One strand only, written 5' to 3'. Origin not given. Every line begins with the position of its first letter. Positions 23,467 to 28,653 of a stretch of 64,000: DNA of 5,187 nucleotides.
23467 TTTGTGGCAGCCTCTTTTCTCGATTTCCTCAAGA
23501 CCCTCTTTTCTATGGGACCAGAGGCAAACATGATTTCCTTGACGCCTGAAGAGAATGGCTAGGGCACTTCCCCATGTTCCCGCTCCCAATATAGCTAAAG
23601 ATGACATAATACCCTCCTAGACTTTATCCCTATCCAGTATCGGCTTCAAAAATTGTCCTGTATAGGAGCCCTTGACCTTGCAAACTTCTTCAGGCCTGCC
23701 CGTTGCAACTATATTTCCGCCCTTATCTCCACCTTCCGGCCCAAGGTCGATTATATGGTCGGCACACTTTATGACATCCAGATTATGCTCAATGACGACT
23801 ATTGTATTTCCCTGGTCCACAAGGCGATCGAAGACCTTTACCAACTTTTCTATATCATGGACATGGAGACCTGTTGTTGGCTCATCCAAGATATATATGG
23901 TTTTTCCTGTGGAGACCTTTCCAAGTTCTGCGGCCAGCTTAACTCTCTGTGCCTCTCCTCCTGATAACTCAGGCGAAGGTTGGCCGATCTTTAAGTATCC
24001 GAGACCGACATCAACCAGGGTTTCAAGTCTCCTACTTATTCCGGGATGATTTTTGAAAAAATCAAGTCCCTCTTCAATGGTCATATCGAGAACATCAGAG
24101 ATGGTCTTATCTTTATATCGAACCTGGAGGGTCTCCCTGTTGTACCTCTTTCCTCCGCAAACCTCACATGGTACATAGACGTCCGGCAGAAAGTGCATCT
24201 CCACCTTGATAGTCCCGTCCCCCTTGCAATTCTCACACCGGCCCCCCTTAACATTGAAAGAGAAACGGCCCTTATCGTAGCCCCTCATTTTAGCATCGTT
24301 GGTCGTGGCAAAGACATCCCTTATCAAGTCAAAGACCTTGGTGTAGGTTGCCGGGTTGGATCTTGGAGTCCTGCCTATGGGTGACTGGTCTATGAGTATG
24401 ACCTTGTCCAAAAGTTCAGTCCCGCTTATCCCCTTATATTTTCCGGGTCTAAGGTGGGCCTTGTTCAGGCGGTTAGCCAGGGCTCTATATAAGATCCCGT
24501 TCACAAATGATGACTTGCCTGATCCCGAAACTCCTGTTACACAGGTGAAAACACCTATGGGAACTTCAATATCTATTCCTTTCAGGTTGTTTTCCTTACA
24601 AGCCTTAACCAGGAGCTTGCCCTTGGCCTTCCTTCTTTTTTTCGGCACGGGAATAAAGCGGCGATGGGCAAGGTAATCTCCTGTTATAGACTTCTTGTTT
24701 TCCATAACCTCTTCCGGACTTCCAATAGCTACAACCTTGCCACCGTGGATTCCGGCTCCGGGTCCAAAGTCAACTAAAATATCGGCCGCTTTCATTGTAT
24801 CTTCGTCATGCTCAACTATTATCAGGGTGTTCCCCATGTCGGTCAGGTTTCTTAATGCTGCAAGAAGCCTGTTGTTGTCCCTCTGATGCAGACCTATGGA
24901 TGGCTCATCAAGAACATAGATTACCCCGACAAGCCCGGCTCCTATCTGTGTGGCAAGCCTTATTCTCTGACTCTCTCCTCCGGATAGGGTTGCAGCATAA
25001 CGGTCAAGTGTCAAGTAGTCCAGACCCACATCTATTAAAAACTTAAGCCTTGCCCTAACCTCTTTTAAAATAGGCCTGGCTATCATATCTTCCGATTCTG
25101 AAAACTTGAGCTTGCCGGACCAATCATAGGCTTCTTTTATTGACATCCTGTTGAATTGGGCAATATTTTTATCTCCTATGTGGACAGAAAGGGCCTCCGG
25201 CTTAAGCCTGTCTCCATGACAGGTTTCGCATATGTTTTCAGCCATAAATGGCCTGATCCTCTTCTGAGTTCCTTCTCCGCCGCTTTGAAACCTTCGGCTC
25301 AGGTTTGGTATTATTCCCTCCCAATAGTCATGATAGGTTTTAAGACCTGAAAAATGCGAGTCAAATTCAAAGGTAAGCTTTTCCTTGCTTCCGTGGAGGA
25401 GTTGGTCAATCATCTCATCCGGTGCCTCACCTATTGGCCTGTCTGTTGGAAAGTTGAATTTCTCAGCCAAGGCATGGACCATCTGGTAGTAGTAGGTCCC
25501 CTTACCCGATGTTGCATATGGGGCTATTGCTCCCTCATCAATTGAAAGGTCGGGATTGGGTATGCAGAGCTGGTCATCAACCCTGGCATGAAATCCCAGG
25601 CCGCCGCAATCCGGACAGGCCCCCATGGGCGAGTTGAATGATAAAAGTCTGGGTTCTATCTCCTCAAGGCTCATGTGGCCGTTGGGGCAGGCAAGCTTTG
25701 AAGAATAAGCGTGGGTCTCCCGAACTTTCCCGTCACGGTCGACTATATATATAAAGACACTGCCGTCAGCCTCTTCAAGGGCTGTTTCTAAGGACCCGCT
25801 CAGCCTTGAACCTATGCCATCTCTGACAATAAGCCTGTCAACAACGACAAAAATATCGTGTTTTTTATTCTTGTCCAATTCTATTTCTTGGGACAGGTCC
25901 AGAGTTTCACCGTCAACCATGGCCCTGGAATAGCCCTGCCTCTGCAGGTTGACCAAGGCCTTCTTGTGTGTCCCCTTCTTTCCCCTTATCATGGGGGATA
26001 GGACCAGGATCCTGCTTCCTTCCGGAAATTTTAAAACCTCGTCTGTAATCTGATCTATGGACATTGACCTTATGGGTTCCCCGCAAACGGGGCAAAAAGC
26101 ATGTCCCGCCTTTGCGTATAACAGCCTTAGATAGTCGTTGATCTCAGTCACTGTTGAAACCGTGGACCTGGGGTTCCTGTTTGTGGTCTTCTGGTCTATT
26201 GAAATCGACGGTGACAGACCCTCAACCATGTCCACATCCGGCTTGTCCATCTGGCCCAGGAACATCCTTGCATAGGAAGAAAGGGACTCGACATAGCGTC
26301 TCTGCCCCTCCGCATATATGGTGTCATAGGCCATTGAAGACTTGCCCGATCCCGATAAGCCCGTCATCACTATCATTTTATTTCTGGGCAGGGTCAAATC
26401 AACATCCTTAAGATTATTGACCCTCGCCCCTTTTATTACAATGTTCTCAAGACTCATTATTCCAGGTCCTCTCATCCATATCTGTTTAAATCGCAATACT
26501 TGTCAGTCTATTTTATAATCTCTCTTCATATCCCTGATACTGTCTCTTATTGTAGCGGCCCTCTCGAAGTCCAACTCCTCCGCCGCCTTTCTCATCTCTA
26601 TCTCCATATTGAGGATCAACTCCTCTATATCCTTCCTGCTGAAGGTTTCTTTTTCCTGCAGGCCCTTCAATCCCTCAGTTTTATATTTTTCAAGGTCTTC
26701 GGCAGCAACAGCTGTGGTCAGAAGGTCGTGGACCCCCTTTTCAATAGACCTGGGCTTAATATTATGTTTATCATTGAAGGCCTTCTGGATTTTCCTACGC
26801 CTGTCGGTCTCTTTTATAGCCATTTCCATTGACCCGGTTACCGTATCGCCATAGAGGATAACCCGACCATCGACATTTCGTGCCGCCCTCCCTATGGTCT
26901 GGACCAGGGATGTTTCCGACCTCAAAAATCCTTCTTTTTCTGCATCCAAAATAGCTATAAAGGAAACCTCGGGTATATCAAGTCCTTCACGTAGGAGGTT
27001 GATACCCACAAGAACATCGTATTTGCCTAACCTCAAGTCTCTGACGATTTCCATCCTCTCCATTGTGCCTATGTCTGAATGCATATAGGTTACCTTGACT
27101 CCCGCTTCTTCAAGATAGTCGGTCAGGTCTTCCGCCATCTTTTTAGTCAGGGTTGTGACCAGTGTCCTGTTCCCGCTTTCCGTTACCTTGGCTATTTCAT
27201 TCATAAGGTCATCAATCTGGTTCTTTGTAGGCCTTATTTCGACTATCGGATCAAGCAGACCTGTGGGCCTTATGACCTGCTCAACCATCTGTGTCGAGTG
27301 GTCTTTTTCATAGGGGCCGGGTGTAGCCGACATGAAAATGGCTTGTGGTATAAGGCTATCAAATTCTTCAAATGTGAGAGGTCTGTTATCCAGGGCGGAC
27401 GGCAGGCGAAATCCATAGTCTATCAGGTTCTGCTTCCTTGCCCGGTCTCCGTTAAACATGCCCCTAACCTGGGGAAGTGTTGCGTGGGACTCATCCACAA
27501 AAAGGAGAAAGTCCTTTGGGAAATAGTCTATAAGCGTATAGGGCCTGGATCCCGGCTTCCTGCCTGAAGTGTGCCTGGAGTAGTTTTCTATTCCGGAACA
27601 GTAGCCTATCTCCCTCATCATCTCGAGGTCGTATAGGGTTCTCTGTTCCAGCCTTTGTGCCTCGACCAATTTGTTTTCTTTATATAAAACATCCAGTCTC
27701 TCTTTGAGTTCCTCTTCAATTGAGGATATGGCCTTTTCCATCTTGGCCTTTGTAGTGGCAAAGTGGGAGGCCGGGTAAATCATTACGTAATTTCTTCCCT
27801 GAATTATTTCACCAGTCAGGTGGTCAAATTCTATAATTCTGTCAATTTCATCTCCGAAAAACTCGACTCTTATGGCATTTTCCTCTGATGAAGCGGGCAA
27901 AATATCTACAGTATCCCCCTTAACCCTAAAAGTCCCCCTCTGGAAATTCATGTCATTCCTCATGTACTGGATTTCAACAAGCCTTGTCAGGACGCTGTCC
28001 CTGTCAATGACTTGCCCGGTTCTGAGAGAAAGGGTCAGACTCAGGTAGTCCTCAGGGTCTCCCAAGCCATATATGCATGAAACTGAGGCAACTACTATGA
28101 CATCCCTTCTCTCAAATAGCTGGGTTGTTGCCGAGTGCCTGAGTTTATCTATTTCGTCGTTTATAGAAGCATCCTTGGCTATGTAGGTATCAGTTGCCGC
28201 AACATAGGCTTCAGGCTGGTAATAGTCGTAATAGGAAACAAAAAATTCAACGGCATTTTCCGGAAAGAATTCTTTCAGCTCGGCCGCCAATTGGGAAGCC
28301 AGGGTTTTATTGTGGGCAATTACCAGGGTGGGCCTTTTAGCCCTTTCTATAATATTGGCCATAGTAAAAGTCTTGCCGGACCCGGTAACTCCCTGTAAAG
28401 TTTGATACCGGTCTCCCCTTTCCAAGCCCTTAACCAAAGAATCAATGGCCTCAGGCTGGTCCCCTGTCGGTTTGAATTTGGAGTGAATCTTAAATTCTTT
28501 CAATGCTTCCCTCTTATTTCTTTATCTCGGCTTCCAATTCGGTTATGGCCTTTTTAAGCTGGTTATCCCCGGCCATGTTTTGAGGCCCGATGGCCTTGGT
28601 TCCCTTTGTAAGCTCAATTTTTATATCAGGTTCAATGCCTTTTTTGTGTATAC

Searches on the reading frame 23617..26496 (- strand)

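Call 42: search_protein_families(library=pfam, proteins=[window:23617-26496:-], max_evalue=0.00001)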
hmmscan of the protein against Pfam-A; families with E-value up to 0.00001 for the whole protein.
window:23617-26496:- (959 aa): 6 families
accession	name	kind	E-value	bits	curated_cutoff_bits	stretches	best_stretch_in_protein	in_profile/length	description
PF17760.6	UvrA_inter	-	4.8e-36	123.4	23.3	1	146-252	2-108/109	UvrA interaction domain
PF17755.6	UvrA_DNA-bind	-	1.8e-27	96.2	23.2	1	307-405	1-98/110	UvrA DNA-binding domain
PF00005.33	ABC_tran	-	2.1e-16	61.2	25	0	825-875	90-137/137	ABC transporter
PF02463.25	SMC_N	-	5.8e-11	42.7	40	0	646-916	21-209/220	RecF/RecN/SMC N terminal domain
PF20703.3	nSTAND1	-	7.7e-06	26.2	27.1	0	650-675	35-60/379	Novel STAND NTPase 1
PF13555.12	AAA_29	-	7.7e-06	26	27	0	648-669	23-43/61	P-loop containing region of AAA domain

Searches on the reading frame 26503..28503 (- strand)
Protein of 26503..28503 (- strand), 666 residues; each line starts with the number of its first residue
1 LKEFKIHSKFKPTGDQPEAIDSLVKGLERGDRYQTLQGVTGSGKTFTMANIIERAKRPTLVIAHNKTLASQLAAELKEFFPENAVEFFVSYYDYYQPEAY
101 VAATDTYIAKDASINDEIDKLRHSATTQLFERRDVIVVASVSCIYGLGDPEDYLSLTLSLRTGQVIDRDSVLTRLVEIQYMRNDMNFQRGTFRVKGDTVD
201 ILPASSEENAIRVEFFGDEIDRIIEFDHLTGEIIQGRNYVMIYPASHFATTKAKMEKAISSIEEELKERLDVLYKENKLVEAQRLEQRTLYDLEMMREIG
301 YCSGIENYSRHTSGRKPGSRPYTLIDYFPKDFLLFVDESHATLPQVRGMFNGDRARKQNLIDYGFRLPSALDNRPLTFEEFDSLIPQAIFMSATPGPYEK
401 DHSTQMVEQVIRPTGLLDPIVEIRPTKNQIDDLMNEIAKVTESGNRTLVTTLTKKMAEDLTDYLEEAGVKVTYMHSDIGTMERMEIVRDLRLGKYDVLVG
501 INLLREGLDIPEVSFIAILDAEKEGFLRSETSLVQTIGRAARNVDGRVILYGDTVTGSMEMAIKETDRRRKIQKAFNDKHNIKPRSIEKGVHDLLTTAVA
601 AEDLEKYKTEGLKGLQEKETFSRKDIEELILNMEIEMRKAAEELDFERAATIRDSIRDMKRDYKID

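Call 42: search_protein_families(library=pfam, proteins=[window:26503-28503:-], max_evalue=0.00001)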
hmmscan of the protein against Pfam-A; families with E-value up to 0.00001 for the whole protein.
window:26503-28503:- (666 aa): 7 families
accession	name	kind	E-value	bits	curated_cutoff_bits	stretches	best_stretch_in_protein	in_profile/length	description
PF17757.6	UvrB_inter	-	4e-35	120.2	22.9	1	158-248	1-91/91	UvrB interaction domain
PF00271.37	Helicase_C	-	7e-21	75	23.5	1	430-543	3-109/110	Helicase conserved C-terminal domain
PF12344.14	UvrB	-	1.9e-19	69.7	27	1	550-591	1-42/43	Ultra-violet resistance protein B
PF04851.21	ResIII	-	1.4e-13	51.5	22.5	1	10-91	2-84/164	Type III restriction enzyme, res subunit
PF00270.35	DEAD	-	9.3e-08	32.4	26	0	15-118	3-109/167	DEAD/DEAH box helicase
PF02151.25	UVR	-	1.4e-06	28.3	21.5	1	627-660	1-34/36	UvrB/uvrC motif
PF13604.12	AAA_30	-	9.3e-06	25.9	27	0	27-76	14-66/191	AAA domain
